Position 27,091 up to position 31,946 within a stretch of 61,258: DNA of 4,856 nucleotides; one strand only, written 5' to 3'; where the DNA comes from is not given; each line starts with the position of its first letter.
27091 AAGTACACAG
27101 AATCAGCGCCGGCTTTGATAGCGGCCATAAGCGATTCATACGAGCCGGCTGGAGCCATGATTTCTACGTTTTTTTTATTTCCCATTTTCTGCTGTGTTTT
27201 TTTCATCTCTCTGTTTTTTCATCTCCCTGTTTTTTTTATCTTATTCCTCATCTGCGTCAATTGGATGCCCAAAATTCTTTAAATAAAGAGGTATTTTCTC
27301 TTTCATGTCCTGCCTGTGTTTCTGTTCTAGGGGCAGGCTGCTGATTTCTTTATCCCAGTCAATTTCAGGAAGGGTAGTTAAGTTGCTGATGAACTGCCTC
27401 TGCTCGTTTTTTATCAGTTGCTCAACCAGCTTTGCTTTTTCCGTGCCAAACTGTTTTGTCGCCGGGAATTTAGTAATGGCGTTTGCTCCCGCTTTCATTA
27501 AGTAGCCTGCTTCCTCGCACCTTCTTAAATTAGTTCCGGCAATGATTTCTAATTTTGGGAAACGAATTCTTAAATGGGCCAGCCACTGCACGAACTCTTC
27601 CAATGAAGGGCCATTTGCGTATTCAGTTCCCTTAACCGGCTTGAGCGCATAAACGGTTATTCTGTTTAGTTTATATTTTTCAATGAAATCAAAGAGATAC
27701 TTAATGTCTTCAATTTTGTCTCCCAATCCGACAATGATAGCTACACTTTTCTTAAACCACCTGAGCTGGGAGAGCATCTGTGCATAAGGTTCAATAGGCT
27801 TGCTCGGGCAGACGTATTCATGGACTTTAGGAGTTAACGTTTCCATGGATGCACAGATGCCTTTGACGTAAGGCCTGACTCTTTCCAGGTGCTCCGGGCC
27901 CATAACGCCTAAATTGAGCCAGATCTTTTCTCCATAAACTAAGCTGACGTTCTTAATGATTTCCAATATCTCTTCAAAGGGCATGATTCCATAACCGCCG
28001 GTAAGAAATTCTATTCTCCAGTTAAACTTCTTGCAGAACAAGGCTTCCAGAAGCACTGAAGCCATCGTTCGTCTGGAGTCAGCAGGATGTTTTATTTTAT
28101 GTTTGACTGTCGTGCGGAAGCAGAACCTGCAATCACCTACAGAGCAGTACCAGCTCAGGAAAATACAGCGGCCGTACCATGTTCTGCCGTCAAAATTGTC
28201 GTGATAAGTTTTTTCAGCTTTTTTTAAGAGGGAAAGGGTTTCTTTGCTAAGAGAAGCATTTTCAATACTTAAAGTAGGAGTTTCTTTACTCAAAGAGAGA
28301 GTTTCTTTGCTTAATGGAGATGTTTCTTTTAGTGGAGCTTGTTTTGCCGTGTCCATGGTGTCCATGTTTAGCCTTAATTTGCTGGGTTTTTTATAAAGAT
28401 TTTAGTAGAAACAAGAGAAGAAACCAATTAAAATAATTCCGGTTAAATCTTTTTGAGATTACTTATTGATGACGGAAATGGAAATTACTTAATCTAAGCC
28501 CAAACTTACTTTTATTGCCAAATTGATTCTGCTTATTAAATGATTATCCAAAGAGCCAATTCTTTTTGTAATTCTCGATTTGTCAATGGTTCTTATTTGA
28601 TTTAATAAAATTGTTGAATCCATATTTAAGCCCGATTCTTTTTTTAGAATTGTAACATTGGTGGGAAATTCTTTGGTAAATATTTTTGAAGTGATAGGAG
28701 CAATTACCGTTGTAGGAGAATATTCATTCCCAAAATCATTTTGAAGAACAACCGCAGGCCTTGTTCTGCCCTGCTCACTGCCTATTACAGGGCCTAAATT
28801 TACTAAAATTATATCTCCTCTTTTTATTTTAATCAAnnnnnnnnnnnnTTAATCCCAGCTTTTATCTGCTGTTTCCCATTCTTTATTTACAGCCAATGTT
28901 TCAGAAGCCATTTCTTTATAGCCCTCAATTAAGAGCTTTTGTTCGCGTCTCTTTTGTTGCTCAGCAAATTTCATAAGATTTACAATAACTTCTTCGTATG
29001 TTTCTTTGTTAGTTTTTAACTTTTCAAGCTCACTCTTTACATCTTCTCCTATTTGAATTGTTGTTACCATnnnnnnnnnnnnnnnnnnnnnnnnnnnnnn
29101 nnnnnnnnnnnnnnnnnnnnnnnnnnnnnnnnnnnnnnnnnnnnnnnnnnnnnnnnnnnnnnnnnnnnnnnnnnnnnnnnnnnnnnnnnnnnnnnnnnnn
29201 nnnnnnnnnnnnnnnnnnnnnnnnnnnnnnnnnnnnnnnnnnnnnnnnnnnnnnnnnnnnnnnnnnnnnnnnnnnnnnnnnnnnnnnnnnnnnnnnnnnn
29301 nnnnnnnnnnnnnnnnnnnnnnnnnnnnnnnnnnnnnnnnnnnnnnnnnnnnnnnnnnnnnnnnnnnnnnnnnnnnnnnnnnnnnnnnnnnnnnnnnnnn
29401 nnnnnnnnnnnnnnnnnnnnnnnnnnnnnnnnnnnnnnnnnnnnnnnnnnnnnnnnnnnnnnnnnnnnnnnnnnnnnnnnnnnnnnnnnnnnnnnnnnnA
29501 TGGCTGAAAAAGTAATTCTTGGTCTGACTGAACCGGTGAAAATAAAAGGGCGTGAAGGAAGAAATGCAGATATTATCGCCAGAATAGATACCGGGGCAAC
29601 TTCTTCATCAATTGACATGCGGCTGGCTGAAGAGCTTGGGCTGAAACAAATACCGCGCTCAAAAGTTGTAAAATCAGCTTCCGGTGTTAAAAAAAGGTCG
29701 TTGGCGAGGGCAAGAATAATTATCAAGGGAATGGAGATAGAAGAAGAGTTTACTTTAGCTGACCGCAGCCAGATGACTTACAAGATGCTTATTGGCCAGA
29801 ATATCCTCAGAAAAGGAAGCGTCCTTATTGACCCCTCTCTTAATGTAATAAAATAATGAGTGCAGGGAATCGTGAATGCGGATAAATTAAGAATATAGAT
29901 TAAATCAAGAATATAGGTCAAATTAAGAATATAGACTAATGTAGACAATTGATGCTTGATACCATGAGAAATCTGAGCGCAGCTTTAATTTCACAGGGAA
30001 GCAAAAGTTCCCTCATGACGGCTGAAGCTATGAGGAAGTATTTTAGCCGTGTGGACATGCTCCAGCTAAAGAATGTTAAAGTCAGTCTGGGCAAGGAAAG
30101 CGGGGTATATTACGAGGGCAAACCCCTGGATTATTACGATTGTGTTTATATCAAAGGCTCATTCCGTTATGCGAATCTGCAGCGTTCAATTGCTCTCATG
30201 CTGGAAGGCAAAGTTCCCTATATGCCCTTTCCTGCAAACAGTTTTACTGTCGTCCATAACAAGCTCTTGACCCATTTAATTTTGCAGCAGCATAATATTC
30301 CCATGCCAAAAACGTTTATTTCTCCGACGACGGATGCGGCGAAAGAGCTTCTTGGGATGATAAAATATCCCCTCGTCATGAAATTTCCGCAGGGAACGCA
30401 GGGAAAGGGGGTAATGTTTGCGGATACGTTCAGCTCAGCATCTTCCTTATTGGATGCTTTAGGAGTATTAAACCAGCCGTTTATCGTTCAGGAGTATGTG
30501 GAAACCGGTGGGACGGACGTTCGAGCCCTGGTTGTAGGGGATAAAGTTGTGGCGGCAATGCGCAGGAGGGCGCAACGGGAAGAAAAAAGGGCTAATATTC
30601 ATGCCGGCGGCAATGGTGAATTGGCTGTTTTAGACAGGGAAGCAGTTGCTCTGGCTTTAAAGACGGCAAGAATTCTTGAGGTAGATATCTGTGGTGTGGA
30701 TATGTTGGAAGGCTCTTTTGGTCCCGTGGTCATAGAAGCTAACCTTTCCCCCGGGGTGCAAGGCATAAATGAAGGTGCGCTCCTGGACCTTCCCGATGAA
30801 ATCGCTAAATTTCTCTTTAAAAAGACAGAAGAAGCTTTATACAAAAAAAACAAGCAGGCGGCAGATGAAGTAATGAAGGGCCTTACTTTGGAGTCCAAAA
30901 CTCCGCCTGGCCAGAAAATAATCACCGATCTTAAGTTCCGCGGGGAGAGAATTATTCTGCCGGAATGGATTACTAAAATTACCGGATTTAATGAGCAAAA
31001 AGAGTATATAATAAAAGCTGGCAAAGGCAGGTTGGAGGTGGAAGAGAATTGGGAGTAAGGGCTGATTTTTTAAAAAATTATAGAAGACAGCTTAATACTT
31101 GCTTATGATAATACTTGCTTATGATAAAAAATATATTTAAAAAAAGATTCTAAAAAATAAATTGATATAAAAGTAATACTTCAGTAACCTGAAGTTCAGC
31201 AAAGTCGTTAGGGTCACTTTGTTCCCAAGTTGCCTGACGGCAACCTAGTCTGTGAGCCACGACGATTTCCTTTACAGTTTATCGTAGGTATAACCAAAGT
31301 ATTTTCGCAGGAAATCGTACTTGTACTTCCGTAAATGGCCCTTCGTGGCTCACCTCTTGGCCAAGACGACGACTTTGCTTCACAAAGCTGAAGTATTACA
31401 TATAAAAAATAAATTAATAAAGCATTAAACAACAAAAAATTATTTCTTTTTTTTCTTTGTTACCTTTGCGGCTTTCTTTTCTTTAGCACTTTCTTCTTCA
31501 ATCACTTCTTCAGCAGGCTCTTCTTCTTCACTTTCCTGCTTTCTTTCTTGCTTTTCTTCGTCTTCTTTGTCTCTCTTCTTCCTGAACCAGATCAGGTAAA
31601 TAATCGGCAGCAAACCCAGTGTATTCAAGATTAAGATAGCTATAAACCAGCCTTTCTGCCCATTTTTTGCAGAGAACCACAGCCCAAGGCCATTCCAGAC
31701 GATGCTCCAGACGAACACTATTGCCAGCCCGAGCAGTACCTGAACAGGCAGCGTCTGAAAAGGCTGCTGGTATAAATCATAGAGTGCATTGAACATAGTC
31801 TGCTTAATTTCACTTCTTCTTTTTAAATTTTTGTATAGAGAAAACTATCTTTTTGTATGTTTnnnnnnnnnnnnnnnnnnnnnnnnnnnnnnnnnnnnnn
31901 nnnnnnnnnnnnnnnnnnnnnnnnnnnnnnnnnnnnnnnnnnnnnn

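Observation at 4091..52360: Genome-style signature: intergenic spacers are built from local tandem duplications of the adjacent start-codon or stop-codon context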

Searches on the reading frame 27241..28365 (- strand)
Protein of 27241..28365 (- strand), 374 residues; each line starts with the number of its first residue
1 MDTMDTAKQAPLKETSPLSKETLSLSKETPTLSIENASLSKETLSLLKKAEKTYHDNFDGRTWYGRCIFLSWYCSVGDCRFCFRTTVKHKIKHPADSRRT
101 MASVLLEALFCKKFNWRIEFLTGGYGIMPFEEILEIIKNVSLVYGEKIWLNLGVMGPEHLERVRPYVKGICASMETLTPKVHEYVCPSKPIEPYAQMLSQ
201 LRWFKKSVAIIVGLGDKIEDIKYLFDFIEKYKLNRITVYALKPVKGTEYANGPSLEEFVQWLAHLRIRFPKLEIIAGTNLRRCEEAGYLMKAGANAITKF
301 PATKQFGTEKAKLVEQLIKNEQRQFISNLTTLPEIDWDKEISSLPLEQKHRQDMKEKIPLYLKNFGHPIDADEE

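Call 9: search_protein_families(library=pfam, proteins=[window:27241-28365:-])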
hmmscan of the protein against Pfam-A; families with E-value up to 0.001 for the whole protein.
window:27241-28365:- (374 aa): 2 families
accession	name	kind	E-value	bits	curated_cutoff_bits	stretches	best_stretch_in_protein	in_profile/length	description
PF06968.18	BATS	-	2.4e-06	28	22.2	1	240-298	4-62/88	Biotin and Thiamin Synthesis associated domain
PF04055.27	Radical_SAM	-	2.5e-06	28.2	29.5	1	78-228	10-166/166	Radical SAM superfamily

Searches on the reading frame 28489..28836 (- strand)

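Call 29: search_protein_families(library=pfam, proteins=[window:28489-28836:-], max_evalue=0.01)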
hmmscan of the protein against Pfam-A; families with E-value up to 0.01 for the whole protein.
window:28489-28836:- (115 aa): 1 family
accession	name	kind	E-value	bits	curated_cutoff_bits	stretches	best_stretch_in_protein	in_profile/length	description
PF02452.23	PemK_toxin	-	1.7e-33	115.5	23.1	1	5-111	1-108/109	PemK-like, MazF-like toxin of type II toxin-antitoxin system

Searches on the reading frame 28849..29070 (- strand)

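Call 29: search_protein_families(library=pfam, proteins=[window:28849-29070:-], max_evalue=0.01)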
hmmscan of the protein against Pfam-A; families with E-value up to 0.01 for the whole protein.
window:28849-29070:- (73 aa): 2 families
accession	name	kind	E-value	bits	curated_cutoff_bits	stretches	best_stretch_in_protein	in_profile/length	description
PF24434.1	DUF7557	-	8.1e-07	28.8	25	1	3-38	2-37/45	Family of unknown function (DUF7557)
PF02697.20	VAPB_antitox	-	1.6e-06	29.3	27.9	1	4-58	2-53/69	Putative antitoxin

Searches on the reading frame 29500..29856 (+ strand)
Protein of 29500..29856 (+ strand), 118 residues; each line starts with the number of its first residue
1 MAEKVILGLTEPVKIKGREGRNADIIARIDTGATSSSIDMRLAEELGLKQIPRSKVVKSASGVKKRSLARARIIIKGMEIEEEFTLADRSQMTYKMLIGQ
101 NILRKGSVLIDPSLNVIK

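Call 29: search_protein_families(library=pfam, proteins=[window:29500-29856:+], max_evalue=0.01)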
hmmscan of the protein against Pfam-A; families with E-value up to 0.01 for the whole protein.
window:29500-29856:+ (118 aa): 4 families
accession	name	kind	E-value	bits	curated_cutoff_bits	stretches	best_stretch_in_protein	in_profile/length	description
PF05618.17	Zn_protease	-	6.1e-14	52.5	27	1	51-117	67-134/138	Putative ATP-dependent zinc protease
PF13975.11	gag-asp_proteas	-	4.5e-08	34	28.2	1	25-104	10-91/92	gag-polyprotein putative aspartyl protease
PF13650.11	Asp_protease_2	-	7.8e-07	30.2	24.3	1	23-72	8-60/90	Aspartyl protease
PF09668.16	Asp_protease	-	0.00011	22.7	26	1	24-111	20-109/109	Aspartyl protease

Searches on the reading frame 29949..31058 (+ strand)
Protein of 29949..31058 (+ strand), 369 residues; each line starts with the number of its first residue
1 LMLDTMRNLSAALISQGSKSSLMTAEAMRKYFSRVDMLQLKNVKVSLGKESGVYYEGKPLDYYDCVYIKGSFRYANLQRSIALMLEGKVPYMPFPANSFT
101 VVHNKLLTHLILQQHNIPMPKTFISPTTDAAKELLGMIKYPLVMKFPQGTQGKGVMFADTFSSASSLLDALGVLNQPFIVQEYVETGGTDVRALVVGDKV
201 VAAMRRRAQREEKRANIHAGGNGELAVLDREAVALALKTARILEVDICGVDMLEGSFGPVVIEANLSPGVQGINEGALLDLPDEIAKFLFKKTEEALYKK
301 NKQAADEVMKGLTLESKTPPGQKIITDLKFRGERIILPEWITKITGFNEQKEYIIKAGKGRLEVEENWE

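Call 29: search_protein_families(library=pfam, proteins=[window:29949-31058:+], max_evalue=0.01)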
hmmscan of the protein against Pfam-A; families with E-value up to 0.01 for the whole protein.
window:29949-31058:+ (369 aa): 5 families
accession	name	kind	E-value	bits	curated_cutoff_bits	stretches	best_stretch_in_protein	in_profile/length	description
PF08443.16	RimK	-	1.3e-41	142.8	21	1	103-287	2-186/188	RimK-like ATP-grasp domain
PF02955.21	GSH-S_ATP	-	4.5e-12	46.2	23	1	112-256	5-155/175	Prokaryotic glutathione synthetase, ATP-grasp domain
PF02655.19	ATP-grasp_3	-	8.2e-09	36.2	23.2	1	103-265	2-154/160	ATP-grasp domain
PF14397.11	ATPgrasp_ST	-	2.7e-08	33.8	31.4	1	95-221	12-171/278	Sugar-transfer associated ATP-grasp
PF02222.28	ATP-grasp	-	0.00039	20.6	27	1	111-185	2-77/179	ATP-grasp domain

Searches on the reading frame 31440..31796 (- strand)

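Call 29: search_protein_families(library=pfam, proteins=[window:31440-31796:-], max_evalue=0.01)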
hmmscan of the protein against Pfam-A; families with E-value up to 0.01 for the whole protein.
window:31440-31796:- (118 aa): 5 families
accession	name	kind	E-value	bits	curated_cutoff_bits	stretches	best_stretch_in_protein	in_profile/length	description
PF18893.5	DUF5652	-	3.2e-22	78.4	23.4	1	23-78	15-70/71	Family of unknown function (DUF5652)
PF13347.12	MFS_2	-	0.00053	19.1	27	1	21-89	148-211/427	MFS/sugar transport protein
PF03137.26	OATP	-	0.00093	18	25.8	1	49-108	215-272/545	Organic Anion Transporter Polypeptide (OATP) family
PF04144.18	SCAMP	-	0.0021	18.7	27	1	11-73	24-84/172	SCAMP family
PF00029.24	Connexin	-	0.0038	17.5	31.3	1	49-109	75-135/225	Connexin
